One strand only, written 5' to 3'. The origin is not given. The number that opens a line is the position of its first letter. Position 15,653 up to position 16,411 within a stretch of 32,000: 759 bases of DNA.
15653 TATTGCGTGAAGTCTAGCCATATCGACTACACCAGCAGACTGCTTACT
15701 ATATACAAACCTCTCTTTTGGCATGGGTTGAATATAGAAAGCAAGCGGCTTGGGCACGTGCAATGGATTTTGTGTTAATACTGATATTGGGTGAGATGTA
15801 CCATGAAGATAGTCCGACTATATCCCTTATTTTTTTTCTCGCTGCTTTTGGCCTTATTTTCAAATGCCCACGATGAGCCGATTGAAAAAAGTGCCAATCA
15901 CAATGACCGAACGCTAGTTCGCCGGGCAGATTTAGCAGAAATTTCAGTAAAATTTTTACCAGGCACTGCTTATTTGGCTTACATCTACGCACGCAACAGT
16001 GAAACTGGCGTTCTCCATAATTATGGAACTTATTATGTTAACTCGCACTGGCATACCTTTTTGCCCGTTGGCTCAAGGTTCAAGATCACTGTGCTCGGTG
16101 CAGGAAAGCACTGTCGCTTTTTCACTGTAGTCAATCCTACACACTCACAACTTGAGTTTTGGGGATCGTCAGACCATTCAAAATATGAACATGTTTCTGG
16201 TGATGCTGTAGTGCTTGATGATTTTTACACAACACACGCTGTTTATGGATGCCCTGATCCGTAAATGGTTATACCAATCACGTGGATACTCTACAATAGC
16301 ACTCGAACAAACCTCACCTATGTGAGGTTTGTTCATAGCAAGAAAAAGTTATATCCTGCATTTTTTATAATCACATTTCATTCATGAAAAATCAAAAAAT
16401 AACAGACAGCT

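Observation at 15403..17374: AT-rich islet between tag and parA with a tandemly duplicated gene for a small secreted two-cysteine protein of unrecognised family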

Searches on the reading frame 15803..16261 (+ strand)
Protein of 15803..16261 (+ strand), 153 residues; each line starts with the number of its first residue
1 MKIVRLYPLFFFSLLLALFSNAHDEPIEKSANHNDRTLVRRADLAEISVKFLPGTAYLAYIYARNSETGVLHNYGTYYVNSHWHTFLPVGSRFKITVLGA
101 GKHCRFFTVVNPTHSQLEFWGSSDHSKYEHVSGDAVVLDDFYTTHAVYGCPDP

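Call 4: search_protein_families(library=pfam, proteins=[window:15803-16261:+], max_evalue=1)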
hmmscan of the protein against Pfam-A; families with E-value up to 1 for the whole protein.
window:15803-16261:+ (153 aa): 0 families

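Call 6: find_homologous_proteins(query=window:15803-16261:+, max_evalue=0.01)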
Query window:15803-16261:+ (153 aa): 3 proteins with E <= 0.01 among 42 candidates.
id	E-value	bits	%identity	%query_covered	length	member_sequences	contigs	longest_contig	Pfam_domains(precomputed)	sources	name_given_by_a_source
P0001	3.9e-96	337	95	100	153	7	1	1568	-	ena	-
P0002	4.7e-71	256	67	100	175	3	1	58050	-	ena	-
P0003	2.0e-65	237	70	99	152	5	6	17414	-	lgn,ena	-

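Call 7: search_protein_families(library=ncbifam, proteins=[window:15803-16261:+], max_evalue=1)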
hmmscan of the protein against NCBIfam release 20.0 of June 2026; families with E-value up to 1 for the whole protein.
window:15803-16261:+ (153 aa): 0 families

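Call 22: search_protein_representatives(alignment_id=A2)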
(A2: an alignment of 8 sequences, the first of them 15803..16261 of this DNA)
Query: 8 sequences, 153 profile positions. Proteins with E-value up to 0.001 (for the whole library): 12; up to 1e-10: 8; up to 1e-30: 3. The best 12 are listed.
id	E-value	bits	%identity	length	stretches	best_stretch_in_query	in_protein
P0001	8.5e-81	285.6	-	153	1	1-153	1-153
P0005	4.5e-77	273.5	-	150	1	1-153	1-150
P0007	6.5e-40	152.9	-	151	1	1-153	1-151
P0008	1.3e-30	122.6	-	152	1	20-153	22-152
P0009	4.3e-25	104.7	-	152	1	1-153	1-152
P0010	3.3e-19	85.6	-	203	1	23-144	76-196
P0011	7.3e-15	71.5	-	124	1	35-138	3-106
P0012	2.4e-12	63.3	-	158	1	7-137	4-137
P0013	4.2e-07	46.4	-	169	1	15-129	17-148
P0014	2.5e-05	40.6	-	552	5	34-96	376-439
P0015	1.4e-04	38.2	-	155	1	34-100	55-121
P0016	3.1e-04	37.0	-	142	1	42-140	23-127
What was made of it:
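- Twelve clusters were found among 1.84 billion representatives, one of them (P0014, a 552-aa repeat protein) probably spurious (call 22).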

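Call 24: predict_structure(alignment_id=A2)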
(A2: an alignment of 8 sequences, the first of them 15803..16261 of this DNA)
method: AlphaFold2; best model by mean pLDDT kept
length: 153 residues; sequences in the alignment: 8
mean_pLDDT: 78.9   pTM: 0.69
mean pLDDT of the five models: 78.9, 78.1, 77.9, 77.3, 71.7
residues with pLDDT >= 90: 87; 70-90: 23; 50-70: 7; < 50: 36
segments of 3 or more residues with pLDDT < 50: 1-10, 12-37
pLDDT, mean of each block of 10 residues (from residue 1): 43 47 34 46 90 80 95 92 94 93 95 95 86 96 91 93
secondary structure, 60 per line:
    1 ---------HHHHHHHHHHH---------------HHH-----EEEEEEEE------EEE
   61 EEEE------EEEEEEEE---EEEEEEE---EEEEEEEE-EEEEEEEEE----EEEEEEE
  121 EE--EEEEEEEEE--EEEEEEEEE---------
elements in order: H10-20 E44-51 E58-64 E71-78 E82-88 E92-99 E101-109 E114-122 E125-133 E136-144

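Call 27: fold_search(model_id=the predicted structure, library=pdb)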
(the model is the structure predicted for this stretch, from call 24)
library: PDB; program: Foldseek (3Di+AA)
matches with E <= 10: 1075; with E <= 0.001: 6
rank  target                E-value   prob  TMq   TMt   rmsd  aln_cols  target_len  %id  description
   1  1s3r_A                5.1e-04  1.00  0.41  0.15   6.0       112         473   10  Crystal structure of the human-specific toxin intermedilysin (released 2005-01-25)
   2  1pfo                  5.8e-04  1.00  0.32  0.12   7.0       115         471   10  PERFRINGOLYSIN O (released 1998-08-05)
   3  5imt_A                6.5e-04  1.00  0.34  0.13   8.0       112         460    9  Toxin receptor complex (released 2016-08-24)
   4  4cdb                  8.6e-04  1.00  0.34  0.12   7.4       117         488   14  Crystal structure of listeriolysin O (released 2014-04-23)
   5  4bik_C                9.6e-04  1.00  0.33  0.13   6.2       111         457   11  Structure of a disulfide locked mutant of Intermedilysin with human CD59 (released 2013-05-08)
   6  5imy_B                9.6e-04  1.00  0.33  0.13   7.4       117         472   10  Trapped Toxin (released 2016-08-24)
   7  5imy_A                1.0e-03  1.00  0.38  0.14   6.3       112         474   12  Trapped Toxin (released 2016-08-24)
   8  6zd0_A                1.1e-03  0.97  0.28  0.11   7.9       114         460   10  Disulfide-locked early prepore intermedilysin-CD59 (released 2020-11-18)
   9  3cqf_A                1.9e-03  1.00  0.36  0.14   6.8       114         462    6  Crystal structure of anthrolysin O (ALO) (released 2009-03-17)
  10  4bik_A                2.3e-03  1.00  0.35  0.13   7.1       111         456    7  Structure of a disulfide locked mutant of Intermedilysin with human CD59 (released 2013-05-08)
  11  5cr6                  2.7e-03  0.99  0.32  0.12   8.4       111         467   11  Structure of pneumolysin at 1.98 A resolution (released 2015-09-16)
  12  5aod                  2.7e-03  0.99  0.35  0.13   7.1       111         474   12  Crystal structure of wild type pneumolysin. (released 2016-10-05)
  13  5aof                  2.7e-03  0.98  0.31  0.12   8.2       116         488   13  Crystal structure of pneumolysin deletion mutant Delta146_147. (released 2016-10-05)
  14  6nal_A                3.0e-03  1.00  0.38  0.15   5.3       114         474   10  Crystal Structure of Gram Negative Toxin (released 2019-12-04)
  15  4jde_A                3.0e-03  0.80  0.24  0.26  11.5       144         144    5  Crystal structure of PUD-1/PUD-2 heterodimer (released 2013-11-06)
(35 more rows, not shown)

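Call 30: find_homologous_proteins(query=A4, max_evalue=0.01)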
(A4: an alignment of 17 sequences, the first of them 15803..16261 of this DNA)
Query A4 (17 sequences) (153 aa, profile of the alignment): 7 proteins with E <= 0.01 among 4443 candidates.
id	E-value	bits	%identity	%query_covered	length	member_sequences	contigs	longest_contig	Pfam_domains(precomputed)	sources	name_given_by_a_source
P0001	2.7e-62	227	95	100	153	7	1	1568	-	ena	-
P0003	8.1e-56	206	70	99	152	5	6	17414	-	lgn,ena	-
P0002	5.2e-54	200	67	100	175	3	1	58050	-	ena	-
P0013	7.8e-36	141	26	56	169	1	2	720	-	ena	-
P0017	1.6e-32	130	28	63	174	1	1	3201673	-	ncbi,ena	-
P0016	1.5e-27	114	32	65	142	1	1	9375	-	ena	-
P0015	5.1e-26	109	31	38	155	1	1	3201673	-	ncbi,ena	-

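Call 31: find_encoding_contigs(protein=P0017, flank=8000, max_places=3)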
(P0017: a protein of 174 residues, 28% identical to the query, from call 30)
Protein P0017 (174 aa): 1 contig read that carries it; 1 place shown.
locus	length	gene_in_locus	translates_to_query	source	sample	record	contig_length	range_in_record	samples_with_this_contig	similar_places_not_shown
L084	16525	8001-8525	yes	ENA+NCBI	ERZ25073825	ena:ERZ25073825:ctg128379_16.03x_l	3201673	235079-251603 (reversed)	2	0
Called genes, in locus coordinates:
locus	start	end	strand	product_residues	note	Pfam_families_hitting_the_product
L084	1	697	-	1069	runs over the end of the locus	-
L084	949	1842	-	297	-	PF00009:GTP_EFTU (faint), PF00350:Dynamin_N (weak), PF01926:MMR_HSR1, PF02421:FeoB_N, PF03193:RsgA_GTPase (faint), PF04548:AIG1, PF10662:PduV-EutP (weak), PF07650:KH_2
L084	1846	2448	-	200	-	PF14622:Ribonucleas_3_3, PF22935:RM44_endonuclase (weak), PF00636:Ribonuclease_3, PF00035:dsrm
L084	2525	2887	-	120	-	PF16137:DUF4845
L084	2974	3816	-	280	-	PF10502:Peptidase_S26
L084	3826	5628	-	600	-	PF00009:GTP_EFTU, PF03144:GTP_EFTU_D2, PF00679:EFG_C, PF06421:LepA_C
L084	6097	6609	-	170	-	-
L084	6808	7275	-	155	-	-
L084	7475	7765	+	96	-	-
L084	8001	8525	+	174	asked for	-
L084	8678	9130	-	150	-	PF04246:RseC_MucC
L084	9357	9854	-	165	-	PF03872:RseA_N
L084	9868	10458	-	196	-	PF07638:Sigma70_ECF (weak), PF04542:Sigma70_r2, PF04545:Sigma70_r4, PF08281:Sigma70_r4_2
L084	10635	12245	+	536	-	PF00890:FAD_binding_2, PF01266:DAO (weak), PF01946:Thi4 (faint), PF03486:HI0933_like, PF07992:Pyr_redox_2 (faint), PF02910:Succ_DH_flav_C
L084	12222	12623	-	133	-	-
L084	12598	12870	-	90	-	PF03937:Sdh5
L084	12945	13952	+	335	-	-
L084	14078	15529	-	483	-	PF03781:FGE-sulfatase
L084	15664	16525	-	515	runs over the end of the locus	-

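Call 32: find_encoding_contigs(protein=P0016, flank=8000, max_places=3)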
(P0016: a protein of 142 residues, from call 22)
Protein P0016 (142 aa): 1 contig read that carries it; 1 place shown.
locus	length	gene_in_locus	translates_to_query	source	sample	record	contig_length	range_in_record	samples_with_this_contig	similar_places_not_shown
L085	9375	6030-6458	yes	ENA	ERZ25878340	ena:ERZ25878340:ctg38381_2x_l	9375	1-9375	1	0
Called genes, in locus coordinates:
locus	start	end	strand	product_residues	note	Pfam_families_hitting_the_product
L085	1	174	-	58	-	?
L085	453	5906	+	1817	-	PF11924:IAT_beta, PF02369:Big_1, PF09134:Invasin_D3, PF02369:Big_1, PF09134:Invasin_D3, PF02369:Big_1, PF09134:Invasin_D3, PF02369:Big_1, +18 more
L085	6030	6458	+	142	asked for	-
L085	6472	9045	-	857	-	PF13229:Beta_helix (weak), PF17210:SdrD_B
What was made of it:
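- Some relatives lie beside adhesin or invasin genes (call 32).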

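Call 33: find_encoding_contigs(protein=P0003, flank=8000, max_places=4)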
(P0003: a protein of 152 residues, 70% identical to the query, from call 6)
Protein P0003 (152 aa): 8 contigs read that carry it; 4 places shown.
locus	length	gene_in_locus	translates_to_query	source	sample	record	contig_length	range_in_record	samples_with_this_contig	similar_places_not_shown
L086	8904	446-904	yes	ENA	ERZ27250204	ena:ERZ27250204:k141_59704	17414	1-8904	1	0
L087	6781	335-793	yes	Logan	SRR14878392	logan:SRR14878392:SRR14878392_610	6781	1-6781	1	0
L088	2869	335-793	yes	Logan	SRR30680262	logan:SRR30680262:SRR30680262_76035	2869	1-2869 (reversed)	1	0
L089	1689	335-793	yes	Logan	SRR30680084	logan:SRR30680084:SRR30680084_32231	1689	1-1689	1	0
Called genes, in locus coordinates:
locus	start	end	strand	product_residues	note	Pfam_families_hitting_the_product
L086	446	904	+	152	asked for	-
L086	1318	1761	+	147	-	-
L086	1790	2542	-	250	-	PF00813:FliP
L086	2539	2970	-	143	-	PF04347:FliO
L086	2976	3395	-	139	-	PF01052:FliMN_C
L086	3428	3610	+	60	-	-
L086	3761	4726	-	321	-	PF02154:FliM, PF01052:FliMN_C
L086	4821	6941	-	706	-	PF00771:FHIPEP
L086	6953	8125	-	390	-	PF01312:Bac_export_2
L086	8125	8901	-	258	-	PF01311:Bac_export_1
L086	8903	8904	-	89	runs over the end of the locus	PF01313:Bac_export_3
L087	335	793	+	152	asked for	-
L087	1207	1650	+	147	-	-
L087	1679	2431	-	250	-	PF00813:FliP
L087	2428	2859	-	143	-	PF04347:FliO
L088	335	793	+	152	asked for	-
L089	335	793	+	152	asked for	-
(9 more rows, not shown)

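Call 36: search_solved_structures(query=A4, max_evalue=10)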
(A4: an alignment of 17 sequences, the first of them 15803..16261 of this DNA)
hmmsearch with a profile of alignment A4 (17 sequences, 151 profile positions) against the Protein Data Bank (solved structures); distinct sequences matched with E-value up to 10: 2.
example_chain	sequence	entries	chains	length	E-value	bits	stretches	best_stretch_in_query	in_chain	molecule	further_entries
6k8q_A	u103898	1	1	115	0.99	12.3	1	69-114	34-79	Mitochondrial import inner membrane translocase subunit TIM21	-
2ciu_A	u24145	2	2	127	1.2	12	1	69-114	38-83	IMPORT INNER MEMBRANE TRANSLOCASE SUBUNIT TIM21 MITOCHONDRIAL | Mitochondrial import inner membrane translocase subunit TIM21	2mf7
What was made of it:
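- Tried and rejected: PDB sequence-profile search: only TIM21 at E about 1 (call 36).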

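Call 37: list_cluster_members(proteins=[P0007, P0008, P0009, P0010, P0011, P0012, P0004, P0017])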
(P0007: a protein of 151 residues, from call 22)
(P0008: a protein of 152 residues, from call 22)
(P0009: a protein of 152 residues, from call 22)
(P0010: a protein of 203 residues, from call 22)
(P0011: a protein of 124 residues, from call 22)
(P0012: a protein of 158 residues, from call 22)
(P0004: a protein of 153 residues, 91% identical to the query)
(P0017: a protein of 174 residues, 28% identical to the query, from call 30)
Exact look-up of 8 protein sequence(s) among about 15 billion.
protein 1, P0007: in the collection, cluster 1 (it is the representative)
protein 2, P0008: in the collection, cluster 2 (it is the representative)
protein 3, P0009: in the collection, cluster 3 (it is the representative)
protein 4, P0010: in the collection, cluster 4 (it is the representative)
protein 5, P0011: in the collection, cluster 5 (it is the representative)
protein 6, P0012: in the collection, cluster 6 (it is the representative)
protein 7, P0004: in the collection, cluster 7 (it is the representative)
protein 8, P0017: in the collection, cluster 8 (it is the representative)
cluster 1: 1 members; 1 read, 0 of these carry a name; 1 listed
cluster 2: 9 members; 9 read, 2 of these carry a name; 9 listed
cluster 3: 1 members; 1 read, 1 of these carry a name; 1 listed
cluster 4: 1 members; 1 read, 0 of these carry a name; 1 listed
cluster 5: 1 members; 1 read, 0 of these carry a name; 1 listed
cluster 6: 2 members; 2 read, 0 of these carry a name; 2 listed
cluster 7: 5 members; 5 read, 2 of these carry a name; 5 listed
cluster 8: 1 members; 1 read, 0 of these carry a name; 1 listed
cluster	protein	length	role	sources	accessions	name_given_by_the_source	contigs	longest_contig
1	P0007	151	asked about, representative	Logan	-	-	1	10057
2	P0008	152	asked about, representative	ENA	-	-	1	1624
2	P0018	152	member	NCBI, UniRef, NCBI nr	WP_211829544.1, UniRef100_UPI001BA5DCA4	hypothetical protein [Kistimonas asteriae] | hypothetical protein n=1 Tax=Kistimonas asteriae TaxID=517724 RepID=UPI001BA5DCA4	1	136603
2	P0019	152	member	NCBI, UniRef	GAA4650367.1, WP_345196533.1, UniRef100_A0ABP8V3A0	hypothetical protein GCM10023116_26500 [Kistimonas scapharcae] | Uncharacterized protein n=1 Tax=Kistimonas scapharcae TaxID=1036133 RepID=A0ABP8V3A0_9GAMM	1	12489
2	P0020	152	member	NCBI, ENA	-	-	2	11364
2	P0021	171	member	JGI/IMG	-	-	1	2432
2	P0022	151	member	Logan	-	-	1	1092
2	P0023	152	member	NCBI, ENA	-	-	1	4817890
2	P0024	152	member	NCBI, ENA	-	-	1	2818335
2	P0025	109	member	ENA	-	-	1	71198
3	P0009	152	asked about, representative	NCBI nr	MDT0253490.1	hypothetical protein [Endozoicomonas sp.]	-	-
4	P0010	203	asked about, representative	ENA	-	-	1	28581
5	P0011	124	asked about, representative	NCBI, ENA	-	-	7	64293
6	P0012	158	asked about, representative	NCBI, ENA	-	-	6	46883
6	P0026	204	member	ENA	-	-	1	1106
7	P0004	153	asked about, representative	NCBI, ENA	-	-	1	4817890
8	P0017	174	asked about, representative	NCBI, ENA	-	-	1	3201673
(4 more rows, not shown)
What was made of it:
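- Named members are 'hypothetical protein' from K. asteriae, K. scapharcae and an Endozoicomonas sp. (call 37).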

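Call 42: fold_search(model_id=the predicted structure, library=viral)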
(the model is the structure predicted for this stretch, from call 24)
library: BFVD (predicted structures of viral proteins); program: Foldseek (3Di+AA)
matches with E <= 10: 937; with E <= 0.001: 4
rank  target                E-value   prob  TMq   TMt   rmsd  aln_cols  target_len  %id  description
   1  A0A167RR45            8.6e-05  1.00  0.41  0.46   6.1       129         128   10  Uncharacterized protein [Powai lake megavirus]
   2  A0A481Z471            5.1e-04  1.00  0.36  0.12   8.8       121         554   15  Transmembrane protein [Pithovirus LCPAC201]
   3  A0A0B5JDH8            8.0e-04  1.00  0.39  0.21  10.4       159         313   10  Uncharacterized protein [Pandoravirus inopinatum]
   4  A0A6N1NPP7            9.5e-04  1.00  0.41  0.45   5.7       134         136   12  Putative orfan [Tupanvirus soda lake]
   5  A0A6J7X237            1.9e-03  0.99  0.31  0.40   8.0       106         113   14  Uncharacterized protein [uncultured Caudovirales phage]
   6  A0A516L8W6            1.9e-03  0.99  0.32  0.35  14.4       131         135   11  (no name in the UniProt tables at hand)
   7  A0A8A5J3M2            2.5e-03  0.98  0.32  0.28   9.0       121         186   12  (no name in the UniProt tables at hand)
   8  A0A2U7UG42            2.8e-03  1.00  0.31  0.17  15.7        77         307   16  Uncharacterized protein [Pandoravirus macleodensis]
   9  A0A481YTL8            3.7e-03  1.00  0.39  0.29  13.8       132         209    4  Uncharacterized protein [Marseillevirus LCMAC102]
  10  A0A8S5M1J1            4.2e-03  1.00  0.37  0.20   7.2       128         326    9  DnaJ domain protein [Podoviridae sp. ctIi96]
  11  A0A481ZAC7            4.2e-03  0.90  0.30  0.30  11.2       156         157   10  Uncharacterized protein [Pithovirus LCPAC401]
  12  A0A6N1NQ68            4.9e-03  0.97  0.29  0.20   6.5       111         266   12  Putative ORFan [Tupanvirus deep ocean]
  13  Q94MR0                5.9e-03  0.99  0.34  0.34   5.0       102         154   12  p59 [Myxococcus phage Mx8]
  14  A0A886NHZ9            6.2e-03  0.99  0.38  0.48   5.0       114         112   10  (no name in the UniProt tables at hand)
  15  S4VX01                7.0e-03  1.00  0.38  0.55   4.1        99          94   10  Uncharacterized protein [Pandoravirus dulcis]
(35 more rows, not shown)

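Call 50: find_encoding_contigs(protein=P0023, flank=5000, max_places=3)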
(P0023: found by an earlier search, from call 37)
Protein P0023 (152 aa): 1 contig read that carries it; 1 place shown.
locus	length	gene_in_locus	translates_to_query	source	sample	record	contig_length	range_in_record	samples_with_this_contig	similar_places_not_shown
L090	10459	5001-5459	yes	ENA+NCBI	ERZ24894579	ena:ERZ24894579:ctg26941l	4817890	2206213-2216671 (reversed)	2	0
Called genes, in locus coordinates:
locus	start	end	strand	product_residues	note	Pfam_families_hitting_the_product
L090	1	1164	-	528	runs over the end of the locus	PF02028:BCCT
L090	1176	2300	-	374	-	PF02746:MR_MLE_N, PF13378:MR_MLE_C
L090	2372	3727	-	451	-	PF01946:Thi4 (weak), PF00890:FAD_binding_2 (weak), PF01266:DAO (faint), PF01494:FAD_binding_3 (faint), PF07992:Pyr_redox_2 (faint), PF12831:FAD_oxidored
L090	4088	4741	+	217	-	PF00392:GntR, PF07729:FCD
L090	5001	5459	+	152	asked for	-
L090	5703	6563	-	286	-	PF00892:EamA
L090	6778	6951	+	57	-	-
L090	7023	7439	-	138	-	PF04134:DCC1-like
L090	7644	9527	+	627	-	PF00246:Peptidase_M14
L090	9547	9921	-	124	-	PF04247:SirB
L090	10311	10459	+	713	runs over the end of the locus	PF03477:ATP-cone, PF13597:NRDD, PF01228:Gly_radical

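Call 51: find_encoding_contigs(protein=P0007, flank=5000, max_places=3)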
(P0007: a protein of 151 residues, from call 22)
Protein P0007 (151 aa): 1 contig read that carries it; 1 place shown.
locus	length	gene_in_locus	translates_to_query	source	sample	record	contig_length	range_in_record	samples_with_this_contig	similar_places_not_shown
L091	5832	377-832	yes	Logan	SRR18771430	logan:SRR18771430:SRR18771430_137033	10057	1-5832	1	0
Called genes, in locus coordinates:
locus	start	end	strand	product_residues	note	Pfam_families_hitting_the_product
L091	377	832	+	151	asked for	-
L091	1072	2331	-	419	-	PF00365:PFK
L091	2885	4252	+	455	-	PF01225:Mur_ligase, PF08245:Mur_ligase_M, PF02875:Mur_ligase_C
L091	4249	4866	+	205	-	PF02441:Flavoprotein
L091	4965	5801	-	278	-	-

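Call 62: list_cluster_members(proteins=[L084:3826-5625:-, L084:949-1839:-, L086:4821-6938:-, L086:1790-2539:-, L091:1072-2328:-, L091:2885-4249:+, L085:6472-9042:-, P0010, P0011, P0012])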
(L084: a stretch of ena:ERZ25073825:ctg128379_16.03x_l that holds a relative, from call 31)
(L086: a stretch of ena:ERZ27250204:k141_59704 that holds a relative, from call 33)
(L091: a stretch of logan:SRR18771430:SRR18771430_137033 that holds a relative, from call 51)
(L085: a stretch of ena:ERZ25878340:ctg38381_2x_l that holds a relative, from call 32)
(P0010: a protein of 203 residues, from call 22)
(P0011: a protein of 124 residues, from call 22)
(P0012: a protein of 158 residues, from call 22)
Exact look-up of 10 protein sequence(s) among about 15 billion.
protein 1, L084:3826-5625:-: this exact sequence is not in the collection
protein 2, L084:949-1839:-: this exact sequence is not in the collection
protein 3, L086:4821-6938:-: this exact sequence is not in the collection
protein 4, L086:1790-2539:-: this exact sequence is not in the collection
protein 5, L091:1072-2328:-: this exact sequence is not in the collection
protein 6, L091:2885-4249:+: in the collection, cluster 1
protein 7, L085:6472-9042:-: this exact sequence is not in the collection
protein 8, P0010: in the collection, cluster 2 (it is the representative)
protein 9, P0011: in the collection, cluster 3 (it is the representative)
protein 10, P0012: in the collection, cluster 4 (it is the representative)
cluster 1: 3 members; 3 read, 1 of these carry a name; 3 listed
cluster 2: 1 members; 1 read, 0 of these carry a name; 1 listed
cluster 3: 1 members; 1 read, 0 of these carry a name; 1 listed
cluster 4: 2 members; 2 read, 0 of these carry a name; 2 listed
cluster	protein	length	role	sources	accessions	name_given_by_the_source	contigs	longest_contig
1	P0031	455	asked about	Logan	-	-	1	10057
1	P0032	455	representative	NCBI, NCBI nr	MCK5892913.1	MAG: UDP-N-acetylmuramate:L-alanyl-gamma-D-glutamyl-meso-diaminopimelate ligase ... | UDP-N-acetylmuramate:L-alanyl-gamma-D-glutamyl-meso-diaminopimelate ligase ...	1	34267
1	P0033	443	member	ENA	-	-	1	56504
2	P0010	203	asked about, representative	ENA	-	-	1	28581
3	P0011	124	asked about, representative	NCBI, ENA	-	-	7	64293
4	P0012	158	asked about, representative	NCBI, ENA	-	-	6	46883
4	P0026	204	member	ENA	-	-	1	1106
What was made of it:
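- Tried and rejected: Identifying the organisms of L084-L086 and L091 by exact look-up of housekeeping proteins: uninformative (call 62).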

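Call 65: find_related_loci(query=A2, collection=metagenome_contigs, flank=5000)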
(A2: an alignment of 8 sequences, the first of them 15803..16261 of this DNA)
Query A2 (153 aa) in metagenome_contigs; peptide patterns used: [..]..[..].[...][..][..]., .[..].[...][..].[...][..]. (x = any residue, [..] = any of these).
330 stretches matched a pattern, but none encodes a relative of the query by tblastn (E <= 1e-3).

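Call 73: search_protein_families(library=pfam, alignment_id=A4, max_evalue=1)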
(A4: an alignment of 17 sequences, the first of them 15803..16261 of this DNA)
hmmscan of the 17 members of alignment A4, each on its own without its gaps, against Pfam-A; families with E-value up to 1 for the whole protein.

A. member 1, window:15803-16261:+ (153 aa): 0 families

B. families by the number of members that match (of 17 scanned): 3 families
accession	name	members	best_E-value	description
PF06618.16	DUF1148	1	0.1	Protein of unknown function (DUF1148)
PF05620.16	TMEM208_SND2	1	0.18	SRP-independent targeting protein 2/TMEM208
PF18246.6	OST_IS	1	0.2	Oligosaccharyltransferase Insert domain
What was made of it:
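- On Transthyretin/HIUase (PF00576): No Pfam hit at E up to 1 for A, B or any of 17 family members (calls 4, 73).
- On Cholesterol-dependent cytolysin domain 4 (PF17440): No Pfam hit (calls 4, 73).
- On Known periplasmic lysozyme or protease inhibitor families (Ivy, MliC/PliC, ecotin and others): No Pfam or NCBIfam hit (calls 4, 7, 73).
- Closest known: Transthyretin / 5-hydroxyisourate hydrolase fold. Different: No sequence-profile match (calls 4, 73).
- No Pfam or NCBIfam hit to any inhibitor family, even at E up to 1 (calls 4, 7, 73).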

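Call 82: search_dna_similar(query=window:15803-16261:+, collection=plasmids, mode=protein, max_evalue=0.01)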
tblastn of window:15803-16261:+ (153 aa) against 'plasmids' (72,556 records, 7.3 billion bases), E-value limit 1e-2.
No match.

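Call 83: search_dna_similar(query=window:15803-16261:+, collection=phages, mode=protein, max_evalue=0.01)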
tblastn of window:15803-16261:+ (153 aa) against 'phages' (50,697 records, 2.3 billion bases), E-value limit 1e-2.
No match.
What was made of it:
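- There are no plasmid or phage homologues (calls 82, 83). dN/dS well below 1 rules out spurious ORFs.
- Tried and rejected: tblastn against plasmids and phages: no match (calls 82, 83).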
